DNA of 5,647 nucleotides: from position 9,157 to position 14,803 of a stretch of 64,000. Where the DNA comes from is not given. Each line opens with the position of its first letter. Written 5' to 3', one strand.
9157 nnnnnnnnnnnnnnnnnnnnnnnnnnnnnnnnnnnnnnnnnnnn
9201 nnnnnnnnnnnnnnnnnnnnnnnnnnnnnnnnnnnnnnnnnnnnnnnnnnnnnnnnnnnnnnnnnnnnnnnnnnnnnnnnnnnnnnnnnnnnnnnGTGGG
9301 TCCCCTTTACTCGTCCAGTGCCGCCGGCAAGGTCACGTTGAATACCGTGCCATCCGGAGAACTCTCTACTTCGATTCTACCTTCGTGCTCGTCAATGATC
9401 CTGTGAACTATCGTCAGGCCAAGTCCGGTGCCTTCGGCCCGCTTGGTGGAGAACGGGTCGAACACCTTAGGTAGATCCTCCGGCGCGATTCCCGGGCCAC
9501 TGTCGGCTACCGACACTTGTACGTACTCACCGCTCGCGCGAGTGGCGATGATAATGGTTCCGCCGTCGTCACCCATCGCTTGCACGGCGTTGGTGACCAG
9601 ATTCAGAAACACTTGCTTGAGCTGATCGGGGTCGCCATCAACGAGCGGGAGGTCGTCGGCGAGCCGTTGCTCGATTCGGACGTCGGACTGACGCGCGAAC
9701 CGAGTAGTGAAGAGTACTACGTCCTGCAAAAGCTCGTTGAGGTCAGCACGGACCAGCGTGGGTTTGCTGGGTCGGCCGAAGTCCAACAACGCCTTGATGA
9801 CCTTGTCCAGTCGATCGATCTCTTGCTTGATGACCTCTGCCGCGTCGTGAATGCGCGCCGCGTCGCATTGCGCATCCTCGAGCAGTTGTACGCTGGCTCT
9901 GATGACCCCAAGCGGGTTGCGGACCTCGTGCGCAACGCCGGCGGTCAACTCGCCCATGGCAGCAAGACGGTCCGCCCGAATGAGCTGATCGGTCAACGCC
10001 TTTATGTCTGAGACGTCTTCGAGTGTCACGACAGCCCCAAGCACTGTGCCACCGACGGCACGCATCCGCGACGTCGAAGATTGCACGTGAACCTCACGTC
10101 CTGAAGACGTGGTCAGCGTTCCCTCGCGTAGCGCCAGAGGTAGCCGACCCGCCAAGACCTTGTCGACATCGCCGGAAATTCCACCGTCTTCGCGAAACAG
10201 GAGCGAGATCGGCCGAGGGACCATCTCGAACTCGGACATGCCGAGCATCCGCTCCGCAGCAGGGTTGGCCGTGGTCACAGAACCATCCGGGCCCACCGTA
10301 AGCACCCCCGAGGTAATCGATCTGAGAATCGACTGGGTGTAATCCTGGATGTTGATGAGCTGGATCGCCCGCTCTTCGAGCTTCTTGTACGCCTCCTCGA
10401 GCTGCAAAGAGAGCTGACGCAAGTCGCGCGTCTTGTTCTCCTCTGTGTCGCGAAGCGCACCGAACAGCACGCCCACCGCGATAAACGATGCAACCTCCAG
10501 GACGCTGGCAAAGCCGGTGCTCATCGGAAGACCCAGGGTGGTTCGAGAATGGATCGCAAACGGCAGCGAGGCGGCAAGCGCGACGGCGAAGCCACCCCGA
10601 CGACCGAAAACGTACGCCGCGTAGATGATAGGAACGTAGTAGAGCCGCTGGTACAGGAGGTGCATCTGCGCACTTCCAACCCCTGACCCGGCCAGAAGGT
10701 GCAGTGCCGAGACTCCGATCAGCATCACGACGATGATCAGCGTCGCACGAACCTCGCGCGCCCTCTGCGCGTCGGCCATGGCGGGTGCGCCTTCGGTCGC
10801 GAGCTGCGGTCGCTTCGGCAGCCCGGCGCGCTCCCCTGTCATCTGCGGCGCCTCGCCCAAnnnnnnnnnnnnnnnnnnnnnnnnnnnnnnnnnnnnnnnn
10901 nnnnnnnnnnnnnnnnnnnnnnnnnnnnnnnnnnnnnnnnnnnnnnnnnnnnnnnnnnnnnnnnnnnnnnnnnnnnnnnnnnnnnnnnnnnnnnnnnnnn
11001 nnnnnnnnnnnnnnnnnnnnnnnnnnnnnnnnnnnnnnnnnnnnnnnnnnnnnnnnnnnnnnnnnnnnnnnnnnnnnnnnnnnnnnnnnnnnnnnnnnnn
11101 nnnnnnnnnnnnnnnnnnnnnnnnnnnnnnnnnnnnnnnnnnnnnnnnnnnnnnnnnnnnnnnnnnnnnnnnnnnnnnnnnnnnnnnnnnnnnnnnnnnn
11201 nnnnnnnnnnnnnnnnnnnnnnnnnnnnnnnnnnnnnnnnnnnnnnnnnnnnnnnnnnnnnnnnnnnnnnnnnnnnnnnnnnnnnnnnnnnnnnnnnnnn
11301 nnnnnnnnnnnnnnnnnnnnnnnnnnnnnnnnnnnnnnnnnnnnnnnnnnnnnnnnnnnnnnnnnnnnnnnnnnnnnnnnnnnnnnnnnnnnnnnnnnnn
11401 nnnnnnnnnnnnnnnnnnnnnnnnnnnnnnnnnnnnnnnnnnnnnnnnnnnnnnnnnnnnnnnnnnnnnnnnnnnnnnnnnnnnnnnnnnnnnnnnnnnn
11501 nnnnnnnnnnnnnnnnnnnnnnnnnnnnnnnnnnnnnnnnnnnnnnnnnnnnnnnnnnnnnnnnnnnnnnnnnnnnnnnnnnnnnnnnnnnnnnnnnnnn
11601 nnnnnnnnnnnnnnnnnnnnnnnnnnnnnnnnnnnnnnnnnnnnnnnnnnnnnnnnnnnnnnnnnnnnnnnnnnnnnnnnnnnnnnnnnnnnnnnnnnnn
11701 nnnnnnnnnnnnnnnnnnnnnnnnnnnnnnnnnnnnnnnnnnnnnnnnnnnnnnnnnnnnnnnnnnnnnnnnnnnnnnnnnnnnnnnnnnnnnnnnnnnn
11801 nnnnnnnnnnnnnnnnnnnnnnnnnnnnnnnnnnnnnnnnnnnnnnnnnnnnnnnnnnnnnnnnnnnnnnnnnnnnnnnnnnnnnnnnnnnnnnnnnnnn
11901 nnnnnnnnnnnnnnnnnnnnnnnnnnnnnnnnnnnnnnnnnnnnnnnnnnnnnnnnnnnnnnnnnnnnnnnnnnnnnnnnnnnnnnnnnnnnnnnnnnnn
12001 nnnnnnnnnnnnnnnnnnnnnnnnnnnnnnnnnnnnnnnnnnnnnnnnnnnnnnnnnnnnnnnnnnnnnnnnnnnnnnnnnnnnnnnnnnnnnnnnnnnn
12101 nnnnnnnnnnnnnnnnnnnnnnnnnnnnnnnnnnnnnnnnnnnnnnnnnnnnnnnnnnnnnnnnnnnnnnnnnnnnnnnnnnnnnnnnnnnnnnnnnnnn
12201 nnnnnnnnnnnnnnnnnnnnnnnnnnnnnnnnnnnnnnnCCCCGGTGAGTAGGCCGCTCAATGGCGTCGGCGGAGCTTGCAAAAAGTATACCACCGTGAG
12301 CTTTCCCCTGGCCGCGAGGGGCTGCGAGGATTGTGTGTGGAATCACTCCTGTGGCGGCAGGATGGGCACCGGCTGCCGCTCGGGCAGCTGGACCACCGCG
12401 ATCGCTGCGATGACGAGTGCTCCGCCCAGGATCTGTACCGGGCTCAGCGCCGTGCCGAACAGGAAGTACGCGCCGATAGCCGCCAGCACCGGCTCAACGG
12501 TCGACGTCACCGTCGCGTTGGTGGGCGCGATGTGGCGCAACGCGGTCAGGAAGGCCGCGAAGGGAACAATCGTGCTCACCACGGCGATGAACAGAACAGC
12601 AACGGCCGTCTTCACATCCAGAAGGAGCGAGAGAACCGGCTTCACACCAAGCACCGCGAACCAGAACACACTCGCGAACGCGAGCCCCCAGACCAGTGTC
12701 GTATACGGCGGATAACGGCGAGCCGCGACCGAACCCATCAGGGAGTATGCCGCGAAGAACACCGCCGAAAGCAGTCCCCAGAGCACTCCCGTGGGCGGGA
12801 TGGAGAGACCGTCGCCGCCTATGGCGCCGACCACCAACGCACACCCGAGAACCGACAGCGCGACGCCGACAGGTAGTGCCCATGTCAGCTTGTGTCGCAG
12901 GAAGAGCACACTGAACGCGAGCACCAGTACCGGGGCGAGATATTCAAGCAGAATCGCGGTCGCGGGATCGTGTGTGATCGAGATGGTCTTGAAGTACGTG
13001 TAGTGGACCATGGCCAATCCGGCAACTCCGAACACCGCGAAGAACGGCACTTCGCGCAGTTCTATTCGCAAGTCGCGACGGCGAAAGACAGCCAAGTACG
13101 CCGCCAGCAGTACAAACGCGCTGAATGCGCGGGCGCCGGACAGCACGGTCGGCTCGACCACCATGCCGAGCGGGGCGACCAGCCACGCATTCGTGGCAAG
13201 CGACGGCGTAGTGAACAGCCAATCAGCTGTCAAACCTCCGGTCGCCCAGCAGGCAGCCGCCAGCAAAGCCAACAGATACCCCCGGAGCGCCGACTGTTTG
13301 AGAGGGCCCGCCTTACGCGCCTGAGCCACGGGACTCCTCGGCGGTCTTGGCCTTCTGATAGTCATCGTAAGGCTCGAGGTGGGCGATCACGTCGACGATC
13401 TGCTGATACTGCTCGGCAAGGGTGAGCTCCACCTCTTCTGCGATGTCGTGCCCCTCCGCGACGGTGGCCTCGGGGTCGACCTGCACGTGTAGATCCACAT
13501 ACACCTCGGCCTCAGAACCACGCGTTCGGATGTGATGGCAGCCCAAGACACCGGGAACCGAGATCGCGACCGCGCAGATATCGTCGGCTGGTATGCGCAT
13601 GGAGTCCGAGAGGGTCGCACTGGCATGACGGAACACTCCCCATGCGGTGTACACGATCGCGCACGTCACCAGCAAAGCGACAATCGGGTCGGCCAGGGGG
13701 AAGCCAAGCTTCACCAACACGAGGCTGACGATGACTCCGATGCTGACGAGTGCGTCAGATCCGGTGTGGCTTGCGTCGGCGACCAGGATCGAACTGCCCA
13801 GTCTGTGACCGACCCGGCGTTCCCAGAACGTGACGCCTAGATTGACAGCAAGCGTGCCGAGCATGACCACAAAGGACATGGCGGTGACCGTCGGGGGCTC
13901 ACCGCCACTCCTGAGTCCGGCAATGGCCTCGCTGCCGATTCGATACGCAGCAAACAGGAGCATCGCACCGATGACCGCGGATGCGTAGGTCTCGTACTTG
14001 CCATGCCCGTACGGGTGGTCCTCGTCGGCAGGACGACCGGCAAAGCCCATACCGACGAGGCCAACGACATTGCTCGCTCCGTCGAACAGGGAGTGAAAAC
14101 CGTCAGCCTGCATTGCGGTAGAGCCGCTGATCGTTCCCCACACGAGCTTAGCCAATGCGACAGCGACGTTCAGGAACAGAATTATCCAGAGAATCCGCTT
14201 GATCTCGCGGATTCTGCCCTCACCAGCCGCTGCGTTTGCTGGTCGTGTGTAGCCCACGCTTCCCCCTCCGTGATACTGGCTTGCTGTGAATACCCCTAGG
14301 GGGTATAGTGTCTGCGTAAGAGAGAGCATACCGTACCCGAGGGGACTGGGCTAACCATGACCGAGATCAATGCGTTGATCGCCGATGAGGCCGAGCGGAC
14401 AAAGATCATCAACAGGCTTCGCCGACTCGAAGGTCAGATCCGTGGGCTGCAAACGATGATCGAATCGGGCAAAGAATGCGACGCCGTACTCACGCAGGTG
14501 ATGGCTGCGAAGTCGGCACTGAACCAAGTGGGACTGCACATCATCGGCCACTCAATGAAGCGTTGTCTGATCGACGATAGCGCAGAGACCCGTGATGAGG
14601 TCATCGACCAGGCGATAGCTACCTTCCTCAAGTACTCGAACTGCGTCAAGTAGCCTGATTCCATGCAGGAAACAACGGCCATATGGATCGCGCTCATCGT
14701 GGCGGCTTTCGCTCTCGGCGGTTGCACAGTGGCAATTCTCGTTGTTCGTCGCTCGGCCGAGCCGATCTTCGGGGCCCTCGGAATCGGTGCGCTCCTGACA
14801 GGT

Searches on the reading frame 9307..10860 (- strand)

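Call 35: search_protein_families(library=pfam, proteins=[window:9307-10860:-], max_evalue=0.00001)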
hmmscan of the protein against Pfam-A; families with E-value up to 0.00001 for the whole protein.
window:9307-10860:- (517 aa): 6 families
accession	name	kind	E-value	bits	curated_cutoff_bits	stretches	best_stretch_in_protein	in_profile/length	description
PF02518.31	HATPase_c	-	2.2e-29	102.5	26.4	1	409-513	1-109/111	Histidine kinase-, DNA gyrase B-, and HSP90-like ATPase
PF00512.31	HisKA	-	3.2e-14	53.2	26.9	1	302-364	2-63/66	His Kinase A (phospho-acceptor) domain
PF08448.16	PAS_4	-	9.7e-11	42.3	23.1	1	180-285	2-107/110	PAS fold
PF00989.32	PAS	-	9.9e-09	35.7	22.6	1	176-283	4-113/113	PAS fold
PF13426.13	PAS_9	-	2.7e-08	34.5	27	1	185-285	3-103/103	PAS domain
PF13581.12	HATPase_c_2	-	3.2e-07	30.8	27.4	1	419-508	37-124/127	Histidine kinase-like ATPase domain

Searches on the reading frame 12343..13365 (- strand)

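Call 35: search_protein_families(library=pfam, proteins=[window:12343-13365:-], max_evalue=0.00001)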
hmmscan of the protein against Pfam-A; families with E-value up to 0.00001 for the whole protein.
window:12343-13365:- (340 aa): 1 family
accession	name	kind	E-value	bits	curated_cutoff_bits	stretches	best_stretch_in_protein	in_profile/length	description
PF00892.27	EamA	-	2.4e-33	115.7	28.2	2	192-325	2-133/135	EamA-like transporter family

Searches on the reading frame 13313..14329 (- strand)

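Call 36: search_protein_families(library=pfam, proteins=[window:13313-14329:-], max_evalue=0.00001)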
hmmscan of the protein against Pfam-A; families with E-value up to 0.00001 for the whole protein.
window:13313-14329:- (338 aa): 2 families
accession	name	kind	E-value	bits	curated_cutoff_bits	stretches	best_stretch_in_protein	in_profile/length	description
PF01545.26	Cation_efflux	-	5.1e-44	150.9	26.6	1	47-240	1-197/198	Cation efflux family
PF16916.11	ZT_dimer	-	5.6e-22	78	26.7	1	249-321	7-78/78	Dimerisation domain of Zinc Transporter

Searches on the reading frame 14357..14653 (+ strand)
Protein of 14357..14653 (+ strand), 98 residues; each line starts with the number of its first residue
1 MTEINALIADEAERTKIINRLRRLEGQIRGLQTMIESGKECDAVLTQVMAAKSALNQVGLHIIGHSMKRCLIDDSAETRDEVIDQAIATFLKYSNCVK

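Call 36: search_protein_families(library=pfam, proteins=[window:14357-14653:+], max_evalue=0.00001)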
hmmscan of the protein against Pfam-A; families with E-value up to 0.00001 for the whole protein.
window:14357-14653:+ (98 aa): 1 family
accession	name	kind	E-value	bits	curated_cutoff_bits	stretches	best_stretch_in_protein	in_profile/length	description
PF02583.22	Trns_repr_metal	-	1.7e-24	86.5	22.8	1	14-90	2-76/78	Metal-sensitive transcriptional repressor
